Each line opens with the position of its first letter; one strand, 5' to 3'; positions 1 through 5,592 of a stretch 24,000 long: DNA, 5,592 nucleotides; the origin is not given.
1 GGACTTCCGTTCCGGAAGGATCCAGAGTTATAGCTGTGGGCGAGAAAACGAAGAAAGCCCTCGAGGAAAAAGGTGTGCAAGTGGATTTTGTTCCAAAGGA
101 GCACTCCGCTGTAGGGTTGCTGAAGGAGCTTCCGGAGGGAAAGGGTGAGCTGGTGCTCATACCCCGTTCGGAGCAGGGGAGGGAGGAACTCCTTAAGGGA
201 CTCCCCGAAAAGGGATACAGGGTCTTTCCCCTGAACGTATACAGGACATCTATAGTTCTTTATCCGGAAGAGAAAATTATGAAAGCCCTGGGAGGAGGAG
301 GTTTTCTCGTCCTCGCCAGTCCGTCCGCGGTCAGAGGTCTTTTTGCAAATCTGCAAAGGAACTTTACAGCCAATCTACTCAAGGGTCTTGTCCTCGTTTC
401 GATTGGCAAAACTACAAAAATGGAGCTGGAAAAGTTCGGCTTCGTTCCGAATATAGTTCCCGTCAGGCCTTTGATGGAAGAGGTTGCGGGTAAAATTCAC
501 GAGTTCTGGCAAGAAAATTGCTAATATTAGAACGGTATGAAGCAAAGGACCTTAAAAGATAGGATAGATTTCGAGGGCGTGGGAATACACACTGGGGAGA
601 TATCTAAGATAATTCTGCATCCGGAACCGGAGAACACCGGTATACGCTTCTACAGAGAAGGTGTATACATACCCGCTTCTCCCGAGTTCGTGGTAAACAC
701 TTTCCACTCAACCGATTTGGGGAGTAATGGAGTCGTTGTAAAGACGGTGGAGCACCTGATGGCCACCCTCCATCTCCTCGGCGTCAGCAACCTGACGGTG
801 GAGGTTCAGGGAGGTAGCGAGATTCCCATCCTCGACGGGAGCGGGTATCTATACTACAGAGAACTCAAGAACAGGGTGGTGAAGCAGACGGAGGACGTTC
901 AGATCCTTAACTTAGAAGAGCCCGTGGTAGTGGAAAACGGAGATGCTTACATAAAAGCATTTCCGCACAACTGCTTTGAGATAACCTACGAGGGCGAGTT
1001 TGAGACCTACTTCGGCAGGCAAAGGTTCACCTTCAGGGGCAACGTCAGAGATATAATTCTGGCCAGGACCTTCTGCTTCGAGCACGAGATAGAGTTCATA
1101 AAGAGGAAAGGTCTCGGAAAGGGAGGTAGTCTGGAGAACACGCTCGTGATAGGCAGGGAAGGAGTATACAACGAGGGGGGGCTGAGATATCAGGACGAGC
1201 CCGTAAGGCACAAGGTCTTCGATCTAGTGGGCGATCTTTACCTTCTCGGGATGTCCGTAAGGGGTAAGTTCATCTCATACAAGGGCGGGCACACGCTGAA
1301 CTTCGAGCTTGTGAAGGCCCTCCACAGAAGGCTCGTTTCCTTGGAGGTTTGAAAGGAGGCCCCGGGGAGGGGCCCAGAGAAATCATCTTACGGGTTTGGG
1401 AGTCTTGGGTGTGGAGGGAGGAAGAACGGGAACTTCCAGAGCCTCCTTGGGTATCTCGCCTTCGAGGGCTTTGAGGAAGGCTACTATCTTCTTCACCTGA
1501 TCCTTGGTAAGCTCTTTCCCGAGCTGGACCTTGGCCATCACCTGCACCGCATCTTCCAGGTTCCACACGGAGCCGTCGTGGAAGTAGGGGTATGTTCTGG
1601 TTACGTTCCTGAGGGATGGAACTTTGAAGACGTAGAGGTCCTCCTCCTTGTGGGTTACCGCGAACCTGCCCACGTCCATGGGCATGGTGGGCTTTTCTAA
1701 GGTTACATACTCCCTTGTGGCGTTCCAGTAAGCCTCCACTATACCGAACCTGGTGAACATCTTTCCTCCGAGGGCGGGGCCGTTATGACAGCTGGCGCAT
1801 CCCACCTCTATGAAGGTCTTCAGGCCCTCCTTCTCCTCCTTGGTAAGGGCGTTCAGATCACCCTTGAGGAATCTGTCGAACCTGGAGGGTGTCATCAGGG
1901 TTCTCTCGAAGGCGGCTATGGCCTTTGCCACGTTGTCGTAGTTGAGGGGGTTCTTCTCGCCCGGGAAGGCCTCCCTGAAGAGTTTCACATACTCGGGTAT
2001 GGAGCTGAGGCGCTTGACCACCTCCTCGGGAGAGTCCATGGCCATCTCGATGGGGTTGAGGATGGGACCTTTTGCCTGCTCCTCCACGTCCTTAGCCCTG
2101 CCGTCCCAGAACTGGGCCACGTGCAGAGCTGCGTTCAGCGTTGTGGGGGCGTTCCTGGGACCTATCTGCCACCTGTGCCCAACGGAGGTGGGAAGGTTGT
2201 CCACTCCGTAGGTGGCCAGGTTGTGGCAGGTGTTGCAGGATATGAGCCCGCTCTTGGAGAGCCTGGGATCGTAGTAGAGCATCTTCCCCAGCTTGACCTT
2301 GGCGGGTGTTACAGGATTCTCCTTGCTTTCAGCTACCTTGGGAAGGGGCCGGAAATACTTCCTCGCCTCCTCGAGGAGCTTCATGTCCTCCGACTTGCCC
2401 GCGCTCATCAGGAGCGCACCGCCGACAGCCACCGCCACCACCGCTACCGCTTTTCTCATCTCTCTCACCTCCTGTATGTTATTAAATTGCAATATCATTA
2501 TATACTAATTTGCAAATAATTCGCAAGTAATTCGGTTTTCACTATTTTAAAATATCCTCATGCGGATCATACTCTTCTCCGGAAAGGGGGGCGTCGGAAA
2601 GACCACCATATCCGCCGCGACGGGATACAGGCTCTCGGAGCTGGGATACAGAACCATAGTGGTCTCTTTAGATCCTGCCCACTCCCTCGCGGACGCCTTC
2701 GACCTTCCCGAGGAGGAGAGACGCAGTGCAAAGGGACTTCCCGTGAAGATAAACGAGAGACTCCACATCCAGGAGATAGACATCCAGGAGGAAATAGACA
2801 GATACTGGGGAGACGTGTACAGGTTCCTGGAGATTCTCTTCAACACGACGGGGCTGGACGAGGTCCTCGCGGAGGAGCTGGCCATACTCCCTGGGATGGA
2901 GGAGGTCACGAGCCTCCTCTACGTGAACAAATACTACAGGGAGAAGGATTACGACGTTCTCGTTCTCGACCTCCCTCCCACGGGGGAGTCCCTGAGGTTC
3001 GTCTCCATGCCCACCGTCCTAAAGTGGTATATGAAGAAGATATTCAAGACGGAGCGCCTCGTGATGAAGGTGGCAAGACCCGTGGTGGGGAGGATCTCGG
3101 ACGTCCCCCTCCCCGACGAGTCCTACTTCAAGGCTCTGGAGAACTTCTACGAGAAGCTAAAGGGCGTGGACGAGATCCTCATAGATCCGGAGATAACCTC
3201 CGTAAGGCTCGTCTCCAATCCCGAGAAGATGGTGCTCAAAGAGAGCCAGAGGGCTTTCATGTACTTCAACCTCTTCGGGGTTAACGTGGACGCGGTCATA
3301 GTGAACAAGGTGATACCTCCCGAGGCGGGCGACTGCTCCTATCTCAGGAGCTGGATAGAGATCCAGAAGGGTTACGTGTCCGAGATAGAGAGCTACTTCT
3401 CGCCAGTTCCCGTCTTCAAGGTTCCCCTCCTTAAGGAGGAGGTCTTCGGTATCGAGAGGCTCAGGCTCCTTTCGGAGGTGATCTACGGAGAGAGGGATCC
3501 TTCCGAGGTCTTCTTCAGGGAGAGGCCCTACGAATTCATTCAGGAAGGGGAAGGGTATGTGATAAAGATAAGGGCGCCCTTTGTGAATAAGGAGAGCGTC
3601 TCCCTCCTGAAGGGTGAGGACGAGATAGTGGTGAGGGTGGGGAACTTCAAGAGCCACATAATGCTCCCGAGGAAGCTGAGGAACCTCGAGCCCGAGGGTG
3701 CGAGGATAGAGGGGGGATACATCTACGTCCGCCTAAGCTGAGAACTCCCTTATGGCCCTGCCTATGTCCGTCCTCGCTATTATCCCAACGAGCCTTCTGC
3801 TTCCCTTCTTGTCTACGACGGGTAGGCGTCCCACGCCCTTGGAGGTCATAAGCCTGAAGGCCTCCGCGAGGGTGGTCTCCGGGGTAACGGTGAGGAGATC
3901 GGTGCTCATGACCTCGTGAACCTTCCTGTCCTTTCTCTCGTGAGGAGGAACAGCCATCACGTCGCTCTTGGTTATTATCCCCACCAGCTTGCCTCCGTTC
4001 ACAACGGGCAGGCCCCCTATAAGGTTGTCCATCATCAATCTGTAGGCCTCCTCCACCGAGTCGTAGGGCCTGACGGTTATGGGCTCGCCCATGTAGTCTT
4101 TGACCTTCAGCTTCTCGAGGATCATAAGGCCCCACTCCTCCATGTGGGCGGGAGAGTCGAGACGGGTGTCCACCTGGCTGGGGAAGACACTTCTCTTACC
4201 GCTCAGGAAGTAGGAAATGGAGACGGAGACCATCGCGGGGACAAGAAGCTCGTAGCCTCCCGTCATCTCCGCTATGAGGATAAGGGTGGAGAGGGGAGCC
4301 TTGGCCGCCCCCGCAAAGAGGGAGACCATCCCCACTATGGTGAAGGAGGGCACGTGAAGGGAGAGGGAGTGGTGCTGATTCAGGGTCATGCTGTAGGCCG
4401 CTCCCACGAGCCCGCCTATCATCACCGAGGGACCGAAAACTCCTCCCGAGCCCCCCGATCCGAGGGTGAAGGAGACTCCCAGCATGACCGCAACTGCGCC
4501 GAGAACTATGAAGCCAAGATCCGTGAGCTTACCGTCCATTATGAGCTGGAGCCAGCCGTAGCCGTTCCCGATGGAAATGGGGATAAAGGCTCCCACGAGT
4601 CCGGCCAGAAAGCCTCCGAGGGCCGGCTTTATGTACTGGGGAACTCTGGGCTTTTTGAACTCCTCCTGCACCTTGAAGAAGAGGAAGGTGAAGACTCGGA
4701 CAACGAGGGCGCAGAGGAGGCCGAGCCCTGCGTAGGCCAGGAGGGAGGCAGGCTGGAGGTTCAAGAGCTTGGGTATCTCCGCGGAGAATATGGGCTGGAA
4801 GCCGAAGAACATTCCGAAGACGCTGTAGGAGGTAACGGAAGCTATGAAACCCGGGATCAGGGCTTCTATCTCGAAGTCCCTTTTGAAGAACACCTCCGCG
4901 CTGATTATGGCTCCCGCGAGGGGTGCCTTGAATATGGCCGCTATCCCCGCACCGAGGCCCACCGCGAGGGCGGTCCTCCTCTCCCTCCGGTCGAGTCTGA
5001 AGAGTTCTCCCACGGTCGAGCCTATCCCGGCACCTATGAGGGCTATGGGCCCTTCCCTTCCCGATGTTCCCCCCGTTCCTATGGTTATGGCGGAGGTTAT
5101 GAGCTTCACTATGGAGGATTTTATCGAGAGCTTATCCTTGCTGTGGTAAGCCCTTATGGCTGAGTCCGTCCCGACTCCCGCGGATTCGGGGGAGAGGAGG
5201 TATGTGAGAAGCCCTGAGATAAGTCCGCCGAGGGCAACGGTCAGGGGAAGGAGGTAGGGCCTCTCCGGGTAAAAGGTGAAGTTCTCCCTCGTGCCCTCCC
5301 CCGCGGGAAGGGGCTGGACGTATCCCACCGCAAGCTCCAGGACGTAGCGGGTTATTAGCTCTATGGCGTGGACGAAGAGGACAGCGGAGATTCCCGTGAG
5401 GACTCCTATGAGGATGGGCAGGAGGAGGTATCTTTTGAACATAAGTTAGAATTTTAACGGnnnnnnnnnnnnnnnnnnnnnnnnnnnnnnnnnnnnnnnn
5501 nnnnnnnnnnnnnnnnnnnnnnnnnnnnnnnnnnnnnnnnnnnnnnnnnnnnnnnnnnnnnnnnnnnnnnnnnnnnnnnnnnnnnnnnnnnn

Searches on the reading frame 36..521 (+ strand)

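Call 32: search_protein_families(library=pfam, proteins=[window:36-521:+], max_evalue=0.00001)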
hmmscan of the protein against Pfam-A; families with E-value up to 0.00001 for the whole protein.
window:36-521:+ (162 aa): 1 family
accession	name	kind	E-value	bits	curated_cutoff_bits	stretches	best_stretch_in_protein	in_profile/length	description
PF02602.20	HEM4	-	2.6e-31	109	27.5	1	1-149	77-228/231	Uroporphyrinogen-III synthase HemD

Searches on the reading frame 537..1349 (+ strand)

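Call 31: search_protein_families(library=pfam, proteins=[window:537-1349:+], max_evalue=0.00001)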
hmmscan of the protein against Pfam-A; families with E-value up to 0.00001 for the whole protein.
window:537-1349:+ (271 aa): 1 family
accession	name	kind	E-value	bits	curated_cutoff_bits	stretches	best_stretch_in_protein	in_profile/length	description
PF03331.19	LpxC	-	2.1e-84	283.6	27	1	3-263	1-267/268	UDP-3-O-acyl N-acetylglycosamine deacetylase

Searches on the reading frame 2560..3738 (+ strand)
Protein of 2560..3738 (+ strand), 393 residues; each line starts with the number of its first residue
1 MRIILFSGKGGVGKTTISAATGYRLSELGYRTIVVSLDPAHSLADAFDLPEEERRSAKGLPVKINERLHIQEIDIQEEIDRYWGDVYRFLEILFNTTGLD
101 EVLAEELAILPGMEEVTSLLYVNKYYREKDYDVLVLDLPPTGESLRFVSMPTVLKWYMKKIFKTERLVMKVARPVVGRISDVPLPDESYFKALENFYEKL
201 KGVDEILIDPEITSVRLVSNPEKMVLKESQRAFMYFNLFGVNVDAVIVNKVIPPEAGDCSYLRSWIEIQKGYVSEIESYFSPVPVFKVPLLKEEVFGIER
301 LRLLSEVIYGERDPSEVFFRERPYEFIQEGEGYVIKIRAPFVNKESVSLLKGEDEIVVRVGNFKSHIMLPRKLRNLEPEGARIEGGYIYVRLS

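Call 31: search_protein_families(library=pfam, proteins=[window:2560-3738:+], max_evalue=0.00001)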
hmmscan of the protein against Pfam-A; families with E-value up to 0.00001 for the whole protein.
window:2560-3738:+ (393 aa): 5 families
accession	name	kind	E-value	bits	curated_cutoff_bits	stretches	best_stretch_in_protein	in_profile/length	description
PF02374.21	ArsA_ATPase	-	2.9e-109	365.4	24.3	1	1-309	1-304/305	Anion-transporting ATPase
PF17886.7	ArsA_HSP20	-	7.8e-18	64.3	22.5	1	331-391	2-62/63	HSP20-like domain found in ArsA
PF13614.12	AAA_31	-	3.7e-10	40.5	27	1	3-150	3-137/177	AAA domain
PF01656.29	CbiA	-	9.1e-10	39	25.4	1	3-214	1-54/125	CobQ/CobB/MinD/ParA nucleotide binding domain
PF10609.15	ParA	-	1.4e-08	35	27.1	0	3-68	6-73/246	NUBPL iron-transfer P-loop NTPase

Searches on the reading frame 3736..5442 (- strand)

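Call 31: search_protein_families(library=pfam, proteins=[window:3736-5442:-], max_evalue=0.00001)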
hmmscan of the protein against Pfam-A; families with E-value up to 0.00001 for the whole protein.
window:3736-5442:- (569 aa): 2 families
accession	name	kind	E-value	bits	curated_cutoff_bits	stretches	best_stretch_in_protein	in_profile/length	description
PF00654.25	Voltage_CLC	-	5.6e-82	276.1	24.8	1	72-414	1-345/346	Voltage gated chloride channel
PF00571.33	CBS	-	1.6e-31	108.8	24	2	508-565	1-56/57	CBS domain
